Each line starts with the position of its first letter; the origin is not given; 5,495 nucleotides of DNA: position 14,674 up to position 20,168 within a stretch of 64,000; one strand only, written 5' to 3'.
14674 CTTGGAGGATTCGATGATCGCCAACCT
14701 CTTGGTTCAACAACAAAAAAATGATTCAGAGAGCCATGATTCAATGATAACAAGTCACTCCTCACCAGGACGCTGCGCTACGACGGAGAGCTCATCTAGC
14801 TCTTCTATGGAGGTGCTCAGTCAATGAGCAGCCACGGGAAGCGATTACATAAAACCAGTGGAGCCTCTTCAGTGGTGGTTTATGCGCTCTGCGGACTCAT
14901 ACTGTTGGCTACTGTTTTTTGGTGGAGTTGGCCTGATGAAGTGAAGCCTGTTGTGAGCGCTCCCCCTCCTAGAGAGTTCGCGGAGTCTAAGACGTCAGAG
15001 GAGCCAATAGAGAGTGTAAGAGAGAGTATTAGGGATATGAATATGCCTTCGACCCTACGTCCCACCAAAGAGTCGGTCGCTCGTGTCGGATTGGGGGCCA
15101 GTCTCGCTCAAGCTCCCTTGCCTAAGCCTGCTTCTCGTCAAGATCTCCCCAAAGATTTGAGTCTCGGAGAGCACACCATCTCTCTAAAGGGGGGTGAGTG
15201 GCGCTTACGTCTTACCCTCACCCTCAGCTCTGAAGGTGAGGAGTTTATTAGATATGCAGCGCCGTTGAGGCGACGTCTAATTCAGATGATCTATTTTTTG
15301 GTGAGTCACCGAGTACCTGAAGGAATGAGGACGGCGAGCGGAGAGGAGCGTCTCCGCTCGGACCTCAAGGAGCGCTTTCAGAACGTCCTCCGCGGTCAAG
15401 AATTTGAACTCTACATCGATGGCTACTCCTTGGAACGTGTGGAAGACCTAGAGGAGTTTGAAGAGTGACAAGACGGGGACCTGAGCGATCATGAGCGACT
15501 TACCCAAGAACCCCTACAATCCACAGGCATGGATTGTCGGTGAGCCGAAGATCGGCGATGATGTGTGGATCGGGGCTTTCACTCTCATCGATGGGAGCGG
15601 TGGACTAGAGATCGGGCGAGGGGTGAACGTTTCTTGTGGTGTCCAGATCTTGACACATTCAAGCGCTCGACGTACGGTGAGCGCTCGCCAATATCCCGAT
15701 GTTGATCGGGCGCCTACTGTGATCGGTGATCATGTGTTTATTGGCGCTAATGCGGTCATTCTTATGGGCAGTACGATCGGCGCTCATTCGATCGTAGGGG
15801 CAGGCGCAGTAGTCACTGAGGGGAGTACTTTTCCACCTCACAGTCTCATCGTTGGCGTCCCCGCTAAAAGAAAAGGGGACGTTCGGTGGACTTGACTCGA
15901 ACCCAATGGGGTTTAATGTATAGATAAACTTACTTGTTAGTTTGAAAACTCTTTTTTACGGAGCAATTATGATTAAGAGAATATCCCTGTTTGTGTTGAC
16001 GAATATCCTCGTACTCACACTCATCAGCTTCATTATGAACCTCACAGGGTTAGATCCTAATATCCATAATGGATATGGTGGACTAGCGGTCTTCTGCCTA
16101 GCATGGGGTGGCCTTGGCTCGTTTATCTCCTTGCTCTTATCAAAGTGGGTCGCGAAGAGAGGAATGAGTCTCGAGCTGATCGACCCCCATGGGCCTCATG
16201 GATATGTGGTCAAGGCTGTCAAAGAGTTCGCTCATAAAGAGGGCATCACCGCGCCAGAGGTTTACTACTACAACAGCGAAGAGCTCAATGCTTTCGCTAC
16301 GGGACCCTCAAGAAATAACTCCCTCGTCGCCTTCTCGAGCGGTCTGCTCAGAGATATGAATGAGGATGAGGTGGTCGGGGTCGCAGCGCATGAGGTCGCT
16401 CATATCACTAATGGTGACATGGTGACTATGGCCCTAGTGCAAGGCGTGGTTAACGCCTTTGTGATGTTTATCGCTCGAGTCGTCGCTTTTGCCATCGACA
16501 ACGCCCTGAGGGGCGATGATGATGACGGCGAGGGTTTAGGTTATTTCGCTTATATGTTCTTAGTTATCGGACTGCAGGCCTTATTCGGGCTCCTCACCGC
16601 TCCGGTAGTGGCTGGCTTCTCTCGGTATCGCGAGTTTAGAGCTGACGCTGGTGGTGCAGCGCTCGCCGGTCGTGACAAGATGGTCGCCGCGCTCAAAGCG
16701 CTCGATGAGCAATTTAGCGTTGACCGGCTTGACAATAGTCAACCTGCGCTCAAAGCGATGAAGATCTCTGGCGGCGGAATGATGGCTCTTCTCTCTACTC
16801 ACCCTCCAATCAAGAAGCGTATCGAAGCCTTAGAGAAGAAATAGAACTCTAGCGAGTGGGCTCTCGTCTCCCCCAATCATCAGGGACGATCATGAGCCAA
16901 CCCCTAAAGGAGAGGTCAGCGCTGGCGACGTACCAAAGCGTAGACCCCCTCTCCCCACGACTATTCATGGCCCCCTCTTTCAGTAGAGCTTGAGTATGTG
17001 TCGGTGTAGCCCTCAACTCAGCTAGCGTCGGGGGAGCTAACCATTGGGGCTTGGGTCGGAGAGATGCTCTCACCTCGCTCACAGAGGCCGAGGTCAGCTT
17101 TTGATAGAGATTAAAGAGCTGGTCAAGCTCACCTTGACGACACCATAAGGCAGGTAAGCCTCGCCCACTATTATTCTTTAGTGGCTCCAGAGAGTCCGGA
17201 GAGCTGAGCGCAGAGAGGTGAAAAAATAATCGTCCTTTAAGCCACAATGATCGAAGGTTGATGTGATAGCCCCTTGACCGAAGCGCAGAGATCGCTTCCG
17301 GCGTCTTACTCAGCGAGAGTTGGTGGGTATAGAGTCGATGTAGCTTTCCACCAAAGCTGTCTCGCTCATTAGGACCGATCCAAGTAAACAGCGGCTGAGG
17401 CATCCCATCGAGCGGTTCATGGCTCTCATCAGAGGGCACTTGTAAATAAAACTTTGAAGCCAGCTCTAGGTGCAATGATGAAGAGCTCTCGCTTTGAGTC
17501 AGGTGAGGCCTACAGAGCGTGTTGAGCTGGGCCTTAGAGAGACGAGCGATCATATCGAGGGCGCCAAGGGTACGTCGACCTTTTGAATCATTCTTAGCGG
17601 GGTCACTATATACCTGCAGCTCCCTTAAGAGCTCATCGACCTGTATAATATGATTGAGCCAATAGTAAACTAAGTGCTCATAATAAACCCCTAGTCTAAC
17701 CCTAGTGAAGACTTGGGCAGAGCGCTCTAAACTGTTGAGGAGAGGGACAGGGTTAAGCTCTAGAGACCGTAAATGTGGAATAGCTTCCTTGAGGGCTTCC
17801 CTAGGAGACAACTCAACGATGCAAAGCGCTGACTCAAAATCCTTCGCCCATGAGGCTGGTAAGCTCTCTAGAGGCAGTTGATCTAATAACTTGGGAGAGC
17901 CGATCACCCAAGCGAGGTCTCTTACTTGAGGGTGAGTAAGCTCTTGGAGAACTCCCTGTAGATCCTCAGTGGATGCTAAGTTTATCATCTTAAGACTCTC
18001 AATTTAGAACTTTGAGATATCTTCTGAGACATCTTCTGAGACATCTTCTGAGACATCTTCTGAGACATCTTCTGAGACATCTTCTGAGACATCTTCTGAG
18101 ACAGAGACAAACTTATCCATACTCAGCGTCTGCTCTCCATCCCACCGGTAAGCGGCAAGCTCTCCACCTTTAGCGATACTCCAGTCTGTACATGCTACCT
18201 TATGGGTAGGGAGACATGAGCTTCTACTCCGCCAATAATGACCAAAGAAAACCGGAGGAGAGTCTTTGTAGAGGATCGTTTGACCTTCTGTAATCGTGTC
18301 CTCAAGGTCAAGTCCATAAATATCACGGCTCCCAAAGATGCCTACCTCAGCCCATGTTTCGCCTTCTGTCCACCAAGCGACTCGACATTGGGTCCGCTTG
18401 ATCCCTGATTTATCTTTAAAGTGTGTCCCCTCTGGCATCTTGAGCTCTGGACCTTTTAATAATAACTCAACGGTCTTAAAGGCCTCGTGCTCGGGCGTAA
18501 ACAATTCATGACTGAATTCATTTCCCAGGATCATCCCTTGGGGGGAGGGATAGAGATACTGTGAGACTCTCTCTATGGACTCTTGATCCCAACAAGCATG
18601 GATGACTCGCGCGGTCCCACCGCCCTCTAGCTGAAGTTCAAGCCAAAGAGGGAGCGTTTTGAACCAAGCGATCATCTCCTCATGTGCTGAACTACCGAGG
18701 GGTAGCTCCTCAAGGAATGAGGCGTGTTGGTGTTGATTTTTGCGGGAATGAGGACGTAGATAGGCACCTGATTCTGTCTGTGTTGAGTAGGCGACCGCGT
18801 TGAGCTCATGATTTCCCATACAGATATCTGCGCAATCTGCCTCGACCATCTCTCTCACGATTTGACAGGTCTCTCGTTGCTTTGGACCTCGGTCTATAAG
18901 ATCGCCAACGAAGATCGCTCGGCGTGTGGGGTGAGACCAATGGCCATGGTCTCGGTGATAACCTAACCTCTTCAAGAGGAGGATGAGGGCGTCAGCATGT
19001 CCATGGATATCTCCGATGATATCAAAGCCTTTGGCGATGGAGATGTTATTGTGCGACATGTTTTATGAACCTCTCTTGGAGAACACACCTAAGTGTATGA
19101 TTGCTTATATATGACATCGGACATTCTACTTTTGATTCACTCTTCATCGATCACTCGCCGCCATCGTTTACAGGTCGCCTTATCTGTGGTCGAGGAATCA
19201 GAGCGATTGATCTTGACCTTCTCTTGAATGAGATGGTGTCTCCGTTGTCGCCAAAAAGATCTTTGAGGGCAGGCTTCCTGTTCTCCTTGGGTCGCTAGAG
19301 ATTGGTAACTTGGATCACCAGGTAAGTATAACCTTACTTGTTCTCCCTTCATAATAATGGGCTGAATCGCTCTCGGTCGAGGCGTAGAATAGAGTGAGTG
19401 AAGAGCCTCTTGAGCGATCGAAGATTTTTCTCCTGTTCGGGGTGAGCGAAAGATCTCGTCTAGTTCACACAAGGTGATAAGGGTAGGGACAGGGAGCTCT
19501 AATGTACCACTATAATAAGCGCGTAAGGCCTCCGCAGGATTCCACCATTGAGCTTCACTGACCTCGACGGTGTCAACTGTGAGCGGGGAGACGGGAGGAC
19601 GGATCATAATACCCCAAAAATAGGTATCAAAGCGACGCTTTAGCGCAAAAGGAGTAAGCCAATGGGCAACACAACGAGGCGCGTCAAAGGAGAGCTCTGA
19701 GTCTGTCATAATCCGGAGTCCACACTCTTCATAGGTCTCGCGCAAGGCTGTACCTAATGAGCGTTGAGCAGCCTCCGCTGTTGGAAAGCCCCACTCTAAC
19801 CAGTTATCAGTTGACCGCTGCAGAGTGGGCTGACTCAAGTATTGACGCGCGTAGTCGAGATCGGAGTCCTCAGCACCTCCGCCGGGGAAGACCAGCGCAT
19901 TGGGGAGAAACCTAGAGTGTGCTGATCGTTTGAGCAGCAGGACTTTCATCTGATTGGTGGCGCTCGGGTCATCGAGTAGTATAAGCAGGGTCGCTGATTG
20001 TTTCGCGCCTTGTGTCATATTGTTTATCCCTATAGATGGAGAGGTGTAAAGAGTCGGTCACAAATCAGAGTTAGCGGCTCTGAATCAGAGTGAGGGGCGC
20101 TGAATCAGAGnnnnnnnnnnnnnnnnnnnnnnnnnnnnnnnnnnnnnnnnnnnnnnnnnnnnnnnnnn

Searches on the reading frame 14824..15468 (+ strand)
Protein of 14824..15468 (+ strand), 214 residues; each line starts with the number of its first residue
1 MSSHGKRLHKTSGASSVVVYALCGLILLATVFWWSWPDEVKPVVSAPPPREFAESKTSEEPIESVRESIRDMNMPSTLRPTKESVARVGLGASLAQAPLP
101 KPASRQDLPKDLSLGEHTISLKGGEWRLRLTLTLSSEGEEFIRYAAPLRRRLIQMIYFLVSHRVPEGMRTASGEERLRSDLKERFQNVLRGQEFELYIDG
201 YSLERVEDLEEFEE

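Call 20: search_protein_families(library=pfam, proteins=[window:14824-15468:+], max_evalue=0.001)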
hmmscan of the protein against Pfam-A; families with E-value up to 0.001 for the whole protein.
window:14824-15468:+ (214 aa): 1 family
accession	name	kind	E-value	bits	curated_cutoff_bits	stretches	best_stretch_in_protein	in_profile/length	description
PF03748.19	FliL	-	0.00075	20.4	24.6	0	116-193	6-85/103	Flagellar basal body-associated protein FliL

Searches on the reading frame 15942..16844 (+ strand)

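Call 20: search_protein_families(library=pfam, proteins=[window:15942-16844:+], max_evalue=0.001)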
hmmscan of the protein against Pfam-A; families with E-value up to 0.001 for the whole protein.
window:15942-16844:+ (300 aa): 1 family
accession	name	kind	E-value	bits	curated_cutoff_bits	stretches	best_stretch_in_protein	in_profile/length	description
PF01435.24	Peptidase_M48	-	3.9e-33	115.3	20.3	1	88-299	6-184/186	Peptidase family M48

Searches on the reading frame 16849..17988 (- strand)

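Call 20: search_protein_families(library=pfam, proteins=[window:16849-17988:-], max_evalue=0.001)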
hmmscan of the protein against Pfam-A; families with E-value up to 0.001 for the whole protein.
window:16849-17988:- (379 aa): 1 family
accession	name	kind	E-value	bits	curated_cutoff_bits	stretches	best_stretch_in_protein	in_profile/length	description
PF08907.16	DUF1853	-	7.1e-39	134.5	25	1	23-333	1-250/285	Domain of unknown function (DUF1853)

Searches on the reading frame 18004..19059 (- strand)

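Call 20: search_protein_families(library=pfam, proteins=[window:18004-19059:-], max_evalue=0.001)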
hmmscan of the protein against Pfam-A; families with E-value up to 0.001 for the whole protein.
window:18004-19059:- (351 aa): 1 family
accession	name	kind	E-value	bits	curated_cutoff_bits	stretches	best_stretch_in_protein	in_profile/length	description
PF00149.33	Metallophos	-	1.1e-09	39.5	21.5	1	13-153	4-117/191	Calcineurin-like phosphoesterase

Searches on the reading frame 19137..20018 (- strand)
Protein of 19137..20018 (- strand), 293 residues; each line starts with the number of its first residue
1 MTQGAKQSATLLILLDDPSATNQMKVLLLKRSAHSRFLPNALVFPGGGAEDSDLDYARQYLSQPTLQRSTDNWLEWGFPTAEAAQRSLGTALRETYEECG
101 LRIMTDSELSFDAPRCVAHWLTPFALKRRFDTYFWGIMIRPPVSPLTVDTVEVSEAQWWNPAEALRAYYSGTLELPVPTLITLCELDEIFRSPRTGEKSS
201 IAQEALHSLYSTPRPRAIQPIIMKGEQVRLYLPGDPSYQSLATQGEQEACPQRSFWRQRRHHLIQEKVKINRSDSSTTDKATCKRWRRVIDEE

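Call 20: search_protein_families(library=pfam, proteins=[window:19137-20018:-], max_evalue=0.001)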
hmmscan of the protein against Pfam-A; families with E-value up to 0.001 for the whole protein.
window:19137-20018:- (293 aa): 1 family
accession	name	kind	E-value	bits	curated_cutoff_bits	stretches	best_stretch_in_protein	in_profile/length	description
PF00293.34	NUDIX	-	3.2e-07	30.9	21.1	0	68-166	22-120/134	NUDIX domain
